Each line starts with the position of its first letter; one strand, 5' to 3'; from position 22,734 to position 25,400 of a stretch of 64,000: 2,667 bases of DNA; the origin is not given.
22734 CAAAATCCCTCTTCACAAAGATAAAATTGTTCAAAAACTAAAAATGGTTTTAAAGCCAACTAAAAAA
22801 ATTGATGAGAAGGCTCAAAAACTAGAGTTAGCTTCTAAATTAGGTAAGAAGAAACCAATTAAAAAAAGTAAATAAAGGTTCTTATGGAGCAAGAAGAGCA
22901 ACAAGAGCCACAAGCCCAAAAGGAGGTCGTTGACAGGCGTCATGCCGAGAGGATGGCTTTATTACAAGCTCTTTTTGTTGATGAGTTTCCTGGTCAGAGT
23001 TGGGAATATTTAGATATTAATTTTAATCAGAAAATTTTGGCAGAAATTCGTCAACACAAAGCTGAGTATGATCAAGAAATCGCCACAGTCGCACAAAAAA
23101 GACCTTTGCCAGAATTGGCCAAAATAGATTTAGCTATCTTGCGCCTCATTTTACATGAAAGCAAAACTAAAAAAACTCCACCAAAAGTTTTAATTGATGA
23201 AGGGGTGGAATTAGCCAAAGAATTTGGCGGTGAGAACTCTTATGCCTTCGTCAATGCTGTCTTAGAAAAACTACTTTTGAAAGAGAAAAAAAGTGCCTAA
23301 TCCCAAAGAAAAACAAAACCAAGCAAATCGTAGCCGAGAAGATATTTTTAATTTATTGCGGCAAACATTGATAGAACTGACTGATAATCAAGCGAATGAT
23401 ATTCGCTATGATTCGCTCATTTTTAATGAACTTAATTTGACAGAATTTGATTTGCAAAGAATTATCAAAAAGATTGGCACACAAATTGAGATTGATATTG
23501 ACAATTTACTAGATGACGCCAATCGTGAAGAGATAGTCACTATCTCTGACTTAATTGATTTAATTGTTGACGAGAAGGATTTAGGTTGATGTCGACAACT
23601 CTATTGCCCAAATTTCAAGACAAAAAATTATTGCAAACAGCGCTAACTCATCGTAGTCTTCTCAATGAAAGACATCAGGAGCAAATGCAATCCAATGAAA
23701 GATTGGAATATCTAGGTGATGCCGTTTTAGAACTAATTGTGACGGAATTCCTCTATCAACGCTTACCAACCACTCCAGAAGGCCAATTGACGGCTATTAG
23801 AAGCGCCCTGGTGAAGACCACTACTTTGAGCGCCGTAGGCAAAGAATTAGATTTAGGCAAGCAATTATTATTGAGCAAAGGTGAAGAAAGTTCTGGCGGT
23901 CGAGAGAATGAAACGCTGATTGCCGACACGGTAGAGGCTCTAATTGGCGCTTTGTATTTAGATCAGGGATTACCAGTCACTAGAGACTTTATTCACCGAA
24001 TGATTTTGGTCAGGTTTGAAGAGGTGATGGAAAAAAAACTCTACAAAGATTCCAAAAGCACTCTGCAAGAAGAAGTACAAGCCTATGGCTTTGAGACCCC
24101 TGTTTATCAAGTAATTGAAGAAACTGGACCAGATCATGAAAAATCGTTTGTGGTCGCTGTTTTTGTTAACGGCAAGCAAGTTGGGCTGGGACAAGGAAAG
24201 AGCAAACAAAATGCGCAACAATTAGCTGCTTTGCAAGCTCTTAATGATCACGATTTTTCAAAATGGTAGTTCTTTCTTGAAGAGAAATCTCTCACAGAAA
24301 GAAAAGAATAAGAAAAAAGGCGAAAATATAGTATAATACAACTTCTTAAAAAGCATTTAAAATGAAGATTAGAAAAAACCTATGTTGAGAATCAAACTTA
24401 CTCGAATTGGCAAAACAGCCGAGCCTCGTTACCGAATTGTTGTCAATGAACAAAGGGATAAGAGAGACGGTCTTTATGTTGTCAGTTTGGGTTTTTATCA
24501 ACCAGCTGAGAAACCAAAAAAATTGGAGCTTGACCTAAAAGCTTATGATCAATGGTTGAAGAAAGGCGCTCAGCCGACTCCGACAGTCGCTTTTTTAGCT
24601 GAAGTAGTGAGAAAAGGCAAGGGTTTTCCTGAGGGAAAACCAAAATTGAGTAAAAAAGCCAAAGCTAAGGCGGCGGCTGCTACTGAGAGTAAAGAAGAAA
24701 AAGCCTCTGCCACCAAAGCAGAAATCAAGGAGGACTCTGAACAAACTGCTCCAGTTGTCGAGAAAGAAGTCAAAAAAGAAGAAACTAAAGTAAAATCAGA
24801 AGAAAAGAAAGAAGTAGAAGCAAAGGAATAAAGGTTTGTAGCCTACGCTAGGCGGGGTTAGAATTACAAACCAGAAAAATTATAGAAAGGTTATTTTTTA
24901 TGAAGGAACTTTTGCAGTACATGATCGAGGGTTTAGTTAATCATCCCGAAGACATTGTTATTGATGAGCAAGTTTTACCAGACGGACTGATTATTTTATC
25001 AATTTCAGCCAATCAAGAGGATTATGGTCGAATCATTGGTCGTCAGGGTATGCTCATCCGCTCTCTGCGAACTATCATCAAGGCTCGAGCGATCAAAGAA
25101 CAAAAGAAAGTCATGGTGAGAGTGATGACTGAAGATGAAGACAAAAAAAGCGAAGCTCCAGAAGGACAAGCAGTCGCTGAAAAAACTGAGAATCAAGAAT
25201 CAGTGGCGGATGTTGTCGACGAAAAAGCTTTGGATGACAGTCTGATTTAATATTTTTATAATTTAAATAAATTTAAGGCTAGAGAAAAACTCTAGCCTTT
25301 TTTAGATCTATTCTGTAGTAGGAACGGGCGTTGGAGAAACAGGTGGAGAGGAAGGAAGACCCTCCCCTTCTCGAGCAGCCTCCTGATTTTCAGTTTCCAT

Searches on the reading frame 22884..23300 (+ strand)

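Call 9: search_protein_families(library=pfam, proteins=[window:22884-23300:+])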
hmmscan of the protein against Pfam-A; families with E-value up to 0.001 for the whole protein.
window:22884-23300:+ (138 aa): 1 family
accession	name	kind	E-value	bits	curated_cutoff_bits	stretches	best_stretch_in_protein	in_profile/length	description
PF01029.23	NusB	-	6.7e-21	75.5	23.1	1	43-130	43-131/133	NusB family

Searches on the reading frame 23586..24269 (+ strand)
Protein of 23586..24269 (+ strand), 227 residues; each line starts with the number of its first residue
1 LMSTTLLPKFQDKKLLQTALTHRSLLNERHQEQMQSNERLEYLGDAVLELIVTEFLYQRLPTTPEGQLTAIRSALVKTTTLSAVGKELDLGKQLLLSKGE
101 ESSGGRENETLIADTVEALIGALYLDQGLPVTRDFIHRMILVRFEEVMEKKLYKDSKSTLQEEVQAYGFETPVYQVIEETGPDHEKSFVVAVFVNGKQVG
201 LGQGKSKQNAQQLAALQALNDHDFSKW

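Call 9: search_protein_families(library=pfam, proteins=[window:23586-24269:+])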
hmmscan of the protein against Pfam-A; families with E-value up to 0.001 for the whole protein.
window:23586-24269:+ (227 aa): 5 families
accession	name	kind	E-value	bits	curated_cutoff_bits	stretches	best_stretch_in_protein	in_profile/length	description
PF14622.11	Ribonucleas_3_3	-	5.1e-39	133.8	35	1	12-142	1-126/128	Ribonuclease-III-like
PF00636.31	Ribonuclease_3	-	4.2e-26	92.1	27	1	38-128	1-102/102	Ribonuclease III domain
PF00035.32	dsrm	-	1.4e-17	64.5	23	1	157-221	2-65/66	Double-stranded RNA binding motif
PF22935.1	RM44_endonuclase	-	2.9e-11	44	27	1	10-123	17-139/139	Large ribosomal subunit protein mL44, endonuclease domain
PF14709.13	DND1_DSRM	-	5.8e-06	27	25.7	1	155-219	2-76/80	double strand RNA binding domain from DEAD END PROTEIN 1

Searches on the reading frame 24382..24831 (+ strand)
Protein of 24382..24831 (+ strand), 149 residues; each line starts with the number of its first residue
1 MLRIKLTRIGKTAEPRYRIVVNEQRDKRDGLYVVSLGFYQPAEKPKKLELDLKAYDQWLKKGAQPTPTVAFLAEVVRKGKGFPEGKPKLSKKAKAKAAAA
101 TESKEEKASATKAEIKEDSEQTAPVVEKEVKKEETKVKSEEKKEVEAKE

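Call 54: search_protein_families(library=pfam, proteins=[window:24382-24831:+], max_evalue=0.0001)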
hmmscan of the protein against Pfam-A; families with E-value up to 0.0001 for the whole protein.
window:24382-24831:+ (149 aa): 1 family
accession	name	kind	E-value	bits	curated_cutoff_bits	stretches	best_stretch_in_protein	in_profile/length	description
PF00886.24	Ribosomal_S16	-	4.6e-17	62.2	27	1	8-66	1-62/62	Ribosomal protein S16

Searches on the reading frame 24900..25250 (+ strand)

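Call 54: search_protein_families(library=pfam, proteins=[window:24900-25250:+], max_evalue=0.0001)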
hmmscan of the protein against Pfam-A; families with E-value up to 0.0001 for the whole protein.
window:24900-25250:+ (116 aa): 1 family
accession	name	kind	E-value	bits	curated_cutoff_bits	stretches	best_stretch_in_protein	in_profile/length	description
PF13083.13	KH_KhpA-B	-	3e-16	59.5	32.1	1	2-75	1-73/73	KhpA/KhpB, KH domain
